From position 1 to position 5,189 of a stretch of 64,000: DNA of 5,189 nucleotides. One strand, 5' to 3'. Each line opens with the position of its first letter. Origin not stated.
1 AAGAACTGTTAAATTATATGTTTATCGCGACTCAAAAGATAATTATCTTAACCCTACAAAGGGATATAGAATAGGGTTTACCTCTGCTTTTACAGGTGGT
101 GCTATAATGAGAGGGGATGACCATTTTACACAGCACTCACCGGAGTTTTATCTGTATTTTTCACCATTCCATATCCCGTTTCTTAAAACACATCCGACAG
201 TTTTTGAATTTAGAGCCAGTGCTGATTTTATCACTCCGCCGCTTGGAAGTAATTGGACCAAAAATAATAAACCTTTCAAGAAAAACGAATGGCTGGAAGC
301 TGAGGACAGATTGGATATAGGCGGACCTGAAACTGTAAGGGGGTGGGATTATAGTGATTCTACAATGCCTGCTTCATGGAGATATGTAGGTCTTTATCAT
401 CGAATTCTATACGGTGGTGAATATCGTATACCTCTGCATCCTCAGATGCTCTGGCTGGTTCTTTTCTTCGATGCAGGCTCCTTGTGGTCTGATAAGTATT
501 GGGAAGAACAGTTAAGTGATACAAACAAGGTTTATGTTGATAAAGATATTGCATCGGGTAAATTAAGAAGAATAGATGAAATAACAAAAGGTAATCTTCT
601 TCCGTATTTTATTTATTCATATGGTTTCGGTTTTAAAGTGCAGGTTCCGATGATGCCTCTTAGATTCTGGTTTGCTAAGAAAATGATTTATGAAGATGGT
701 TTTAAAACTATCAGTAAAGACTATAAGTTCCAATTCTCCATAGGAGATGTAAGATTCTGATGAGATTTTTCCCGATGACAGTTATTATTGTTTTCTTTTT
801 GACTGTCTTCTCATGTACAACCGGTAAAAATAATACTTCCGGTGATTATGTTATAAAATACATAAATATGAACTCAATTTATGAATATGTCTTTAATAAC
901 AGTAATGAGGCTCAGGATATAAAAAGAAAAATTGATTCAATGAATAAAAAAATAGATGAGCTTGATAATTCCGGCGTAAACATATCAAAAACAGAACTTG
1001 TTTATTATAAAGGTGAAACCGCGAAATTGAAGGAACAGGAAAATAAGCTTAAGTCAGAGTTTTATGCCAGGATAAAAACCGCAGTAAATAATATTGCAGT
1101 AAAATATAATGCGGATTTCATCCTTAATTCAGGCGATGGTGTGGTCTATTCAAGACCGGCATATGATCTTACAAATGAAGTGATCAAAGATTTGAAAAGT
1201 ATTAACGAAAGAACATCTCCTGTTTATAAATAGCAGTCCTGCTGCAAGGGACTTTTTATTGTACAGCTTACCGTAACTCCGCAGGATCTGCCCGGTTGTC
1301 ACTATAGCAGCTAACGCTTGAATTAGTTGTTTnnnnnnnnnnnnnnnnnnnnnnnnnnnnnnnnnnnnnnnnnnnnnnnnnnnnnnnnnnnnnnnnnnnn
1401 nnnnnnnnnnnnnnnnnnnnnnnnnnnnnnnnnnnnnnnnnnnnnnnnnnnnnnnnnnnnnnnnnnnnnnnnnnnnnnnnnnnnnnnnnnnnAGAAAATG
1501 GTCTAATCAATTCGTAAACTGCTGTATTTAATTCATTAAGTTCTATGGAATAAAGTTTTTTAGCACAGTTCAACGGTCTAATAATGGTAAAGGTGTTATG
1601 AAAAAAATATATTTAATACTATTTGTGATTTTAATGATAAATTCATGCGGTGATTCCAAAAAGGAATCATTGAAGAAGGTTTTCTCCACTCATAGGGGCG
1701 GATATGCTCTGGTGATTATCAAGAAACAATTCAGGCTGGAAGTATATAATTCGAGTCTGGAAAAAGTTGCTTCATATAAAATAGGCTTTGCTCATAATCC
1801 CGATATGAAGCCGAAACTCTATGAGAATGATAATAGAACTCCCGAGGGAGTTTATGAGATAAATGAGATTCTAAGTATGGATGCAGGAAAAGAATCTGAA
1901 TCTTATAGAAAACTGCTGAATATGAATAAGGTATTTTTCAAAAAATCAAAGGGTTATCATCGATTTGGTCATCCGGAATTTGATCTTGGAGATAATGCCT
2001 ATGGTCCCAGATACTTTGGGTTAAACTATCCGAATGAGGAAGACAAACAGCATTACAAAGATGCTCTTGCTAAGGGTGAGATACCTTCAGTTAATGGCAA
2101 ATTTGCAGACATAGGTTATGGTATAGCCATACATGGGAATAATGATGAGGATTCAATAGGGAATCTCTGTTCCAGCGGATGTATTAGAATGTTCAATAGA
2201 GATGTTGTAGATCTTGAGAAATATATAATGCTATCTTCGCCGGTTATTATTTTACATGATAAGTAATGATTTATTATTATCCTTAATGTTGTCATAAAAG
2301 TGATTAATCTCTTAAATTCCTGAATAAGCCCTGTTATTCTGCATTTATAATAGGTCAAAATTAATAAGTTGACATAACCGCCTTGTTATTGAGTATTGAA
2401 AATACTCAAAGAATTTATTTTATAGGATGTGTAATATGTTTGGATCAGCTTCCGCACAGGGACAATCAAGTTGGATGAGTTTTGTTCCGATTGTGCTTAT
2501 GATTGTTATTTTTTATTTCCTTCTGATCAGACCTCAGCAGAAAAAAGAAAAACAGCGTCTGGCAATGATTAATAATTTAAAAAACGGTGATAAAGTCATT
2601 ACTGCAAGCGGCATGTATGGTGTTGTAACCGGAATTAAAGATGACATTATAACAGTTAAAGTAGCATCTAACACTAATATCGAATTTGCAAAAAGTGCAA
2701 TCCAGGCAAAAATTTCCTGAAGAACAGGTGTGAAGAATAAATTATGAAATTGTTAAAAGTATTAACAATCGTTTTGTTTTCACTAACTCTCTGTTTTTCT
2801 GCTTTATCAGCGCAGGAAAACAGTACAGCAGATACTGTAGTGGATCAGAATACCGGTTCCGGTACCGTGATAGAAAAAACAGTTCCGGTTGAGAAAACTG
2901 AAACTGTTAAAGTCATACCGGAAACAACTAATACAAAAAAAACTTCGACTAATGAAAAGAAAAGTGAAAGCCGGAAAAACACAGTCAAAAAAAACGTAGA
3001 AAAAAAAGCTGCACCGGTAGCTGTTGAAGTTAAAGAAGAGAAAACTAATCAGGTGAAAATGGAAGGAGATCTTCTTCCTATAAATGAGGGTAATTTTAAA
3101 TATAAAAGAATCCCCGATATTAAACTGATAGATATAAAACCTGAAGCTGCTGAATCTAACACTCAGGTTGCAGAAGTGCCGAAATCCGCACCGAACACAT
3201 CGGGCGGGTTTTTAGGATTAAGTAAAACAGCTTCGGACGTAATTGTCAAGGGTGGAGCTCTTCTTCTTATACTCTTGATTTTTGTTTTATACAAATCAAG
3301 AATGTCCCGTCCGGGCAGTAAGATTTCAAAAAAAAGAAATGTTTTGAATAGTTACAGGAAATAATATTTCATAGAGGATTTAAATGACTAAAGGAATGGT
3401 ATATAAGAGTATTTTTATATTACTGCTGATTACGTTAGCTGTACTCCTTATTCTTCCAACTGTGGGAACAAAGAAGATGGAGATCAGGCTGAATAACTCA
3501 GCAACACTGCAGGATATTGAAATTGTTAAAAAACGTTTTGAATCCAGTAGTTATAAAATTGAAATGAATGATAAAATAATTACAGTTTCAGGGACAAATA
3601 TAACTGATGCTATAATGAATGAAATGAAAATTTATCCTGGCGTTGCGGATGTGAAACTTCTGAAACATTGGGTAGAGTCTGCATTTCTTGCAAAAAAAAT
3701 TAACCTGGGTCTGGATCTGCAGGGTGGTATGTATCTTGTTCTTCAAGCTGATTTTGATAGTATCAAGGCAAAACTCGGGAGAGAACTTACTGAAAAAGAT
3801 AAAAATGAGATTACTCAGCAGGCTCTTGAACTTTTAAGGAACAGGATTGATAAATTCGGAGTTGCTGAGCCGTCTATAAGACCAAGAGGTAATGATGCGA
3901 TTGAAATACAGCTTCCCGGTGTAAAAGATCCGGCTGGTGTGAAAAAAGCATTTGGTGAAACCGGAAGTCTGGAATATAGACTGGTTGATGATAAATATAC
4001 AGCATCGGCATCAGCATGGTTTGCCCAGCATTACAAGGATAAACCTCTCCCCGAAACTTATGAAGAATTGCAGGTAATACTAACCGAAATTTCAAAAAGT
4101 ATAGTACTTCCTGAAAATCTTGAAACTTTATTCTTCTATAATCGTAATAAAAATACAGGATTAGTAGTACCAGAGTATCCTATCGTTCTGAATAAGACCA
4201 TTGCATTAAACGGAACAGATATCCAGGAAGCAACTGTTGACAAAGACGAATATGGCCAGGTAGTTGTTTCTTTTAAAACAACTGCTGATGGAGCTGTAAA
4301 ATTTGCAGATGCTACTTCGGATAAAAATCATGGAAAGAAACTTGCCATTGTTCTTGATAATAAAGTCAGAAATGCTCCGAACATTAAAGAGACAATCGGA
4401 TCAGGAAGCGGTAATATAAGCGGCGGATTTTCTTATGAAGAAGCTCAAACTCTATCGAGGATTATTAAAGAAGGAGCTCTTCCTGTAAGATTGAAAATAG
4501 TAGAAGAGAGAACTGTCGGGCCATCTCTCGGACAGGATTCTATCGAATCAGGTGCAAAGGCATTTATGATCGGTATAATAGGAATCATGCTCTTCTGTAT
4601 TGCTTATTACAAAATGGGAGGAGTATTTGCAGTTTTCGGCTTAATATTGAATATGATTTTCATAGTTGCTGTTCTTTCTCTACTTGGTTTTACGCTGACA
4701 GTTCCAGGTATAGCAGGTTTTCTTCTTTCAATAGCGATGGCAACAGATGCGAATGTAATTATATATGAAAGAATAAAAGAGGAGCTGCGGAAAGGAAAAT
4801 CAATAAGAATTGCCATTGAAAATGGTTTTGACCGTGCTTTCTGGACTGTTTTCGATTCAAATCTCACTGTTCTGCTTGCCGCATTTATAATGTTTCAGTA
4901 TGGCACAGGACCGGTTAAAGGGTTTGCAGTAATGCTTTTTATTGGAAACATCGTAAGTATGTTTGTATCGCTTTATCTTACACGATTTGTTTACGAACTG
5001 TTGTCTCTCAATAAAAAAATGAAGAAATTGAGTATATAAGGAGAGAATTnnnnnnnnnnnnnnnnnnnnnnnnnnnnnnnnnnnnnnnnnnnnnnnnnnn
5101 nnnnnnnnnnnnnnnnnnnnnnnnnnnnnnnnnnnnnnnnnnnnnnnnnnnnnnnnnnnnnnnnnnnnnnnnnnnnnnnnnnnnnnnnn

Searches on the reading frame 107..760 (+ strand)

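Call 66: search_protein_families(library=pfam, proteins=[window:107-760:+], max_evalue=0.00001)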
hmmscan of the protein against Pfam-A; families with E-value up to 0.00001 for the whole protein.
window:107-760:+ (217 aa): 1 family
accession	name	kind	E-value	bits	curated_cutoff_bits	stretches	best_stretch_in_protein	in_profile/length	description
PF01103.29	Omp85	-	1.4e-18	67.9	24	1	22-213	165-322/325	Omp85 superfamily domain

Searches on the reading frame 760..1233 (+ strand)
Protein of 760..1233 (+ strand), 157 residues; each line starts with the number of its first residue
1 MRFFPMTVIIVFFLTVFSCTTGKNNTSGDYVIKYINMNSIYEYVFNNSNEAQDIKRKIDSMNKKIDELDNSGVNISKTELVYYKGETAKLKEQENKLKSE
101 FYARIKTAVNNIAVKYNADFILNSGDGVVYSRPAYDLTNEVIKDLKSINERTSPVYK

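Call 66: search_protein_families(library=pfam, proteins=[window:760-1233:+], max_evalue=0.00001)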
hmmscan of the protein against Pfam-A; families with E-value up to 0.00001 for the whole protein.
window:760-1233:+ (157 aa): 1 family
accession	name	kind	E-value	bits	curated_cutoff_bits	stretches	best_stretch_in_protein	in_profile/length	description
PF03938.19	OmpH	-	6.9e-13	49.4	32.4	1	86-145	80-141/141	Outer membrane protein (OmpH-like)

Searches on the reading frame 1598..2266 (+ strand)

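Call 66: search_protein_families(library=pfam, proteins=[window:1598-2266:+], max_evalue=0.00001)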
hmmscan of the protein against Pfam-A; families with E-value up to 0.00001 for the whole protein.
window:1598-2266:+ (222 aa): 1 family
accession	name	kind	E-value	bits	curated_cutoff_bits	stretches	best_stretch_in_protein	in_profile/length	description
PF03734.19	YkuD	-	3.7e-12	47.5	23.4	1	36-218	3-146/146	L,D-transpeptidase catalytic domain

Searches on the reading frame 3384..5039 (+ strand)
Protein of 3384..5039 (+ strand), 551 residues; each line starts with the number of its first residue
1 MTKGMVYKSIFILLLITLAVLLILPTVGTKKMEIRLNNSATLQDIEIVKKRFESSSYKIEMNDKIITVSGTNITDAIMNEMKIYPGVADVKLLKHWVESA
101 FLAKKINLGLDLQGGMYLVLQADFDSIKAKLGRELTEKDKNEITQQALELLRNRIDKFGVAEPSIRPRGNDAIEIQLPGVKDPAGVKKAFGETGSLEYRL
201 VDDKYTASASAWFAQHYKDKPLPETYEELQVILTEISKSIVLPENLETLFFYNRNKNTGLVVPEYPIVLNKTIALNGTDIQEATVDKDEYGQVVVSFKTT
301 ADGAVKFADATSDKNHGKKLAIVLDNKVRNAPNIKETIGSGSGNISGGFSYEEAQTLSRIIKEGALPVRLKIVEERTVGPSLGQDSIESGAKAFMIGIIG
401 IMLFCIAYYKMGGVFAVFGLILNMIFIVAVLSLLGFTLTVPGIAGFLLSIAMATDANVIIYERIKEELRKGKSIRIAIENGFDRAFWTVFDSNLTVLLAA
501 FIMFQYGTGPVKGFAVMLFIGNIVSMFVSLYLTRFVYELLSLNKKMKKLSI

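Call 66: search_protein_families(library=pfam, proteins=[window:3384-5039:+], max_evalue=0.00001)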
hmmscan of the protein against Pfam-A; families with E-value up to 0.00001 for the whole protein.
window:3384-5039:+ (551 aa): 4 families
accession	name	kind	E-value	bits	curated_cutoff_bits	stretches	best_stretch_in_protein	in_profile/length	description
PF22599.2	SecDF_P1_head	-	1.7e-26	92.7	27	1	264-368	10-114/114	SecDF, P1 head subdomain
PF21760.3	SecD_1st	-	6.9e-21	73.9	27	1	145-203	2-60/60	Protein translocase subunit SecDF, P1 domain, N-terminal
PF02355.23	SecD_SecF_C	-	2.9e-17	63.1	20.5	1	370-534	13-180/189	Protein export membrane protein SecD/SecF, C-terminal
PF07549.19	Sec_GG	-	8.1e-06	25.6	20.3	0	100-123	2-25/28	SecD/SecF GG Motif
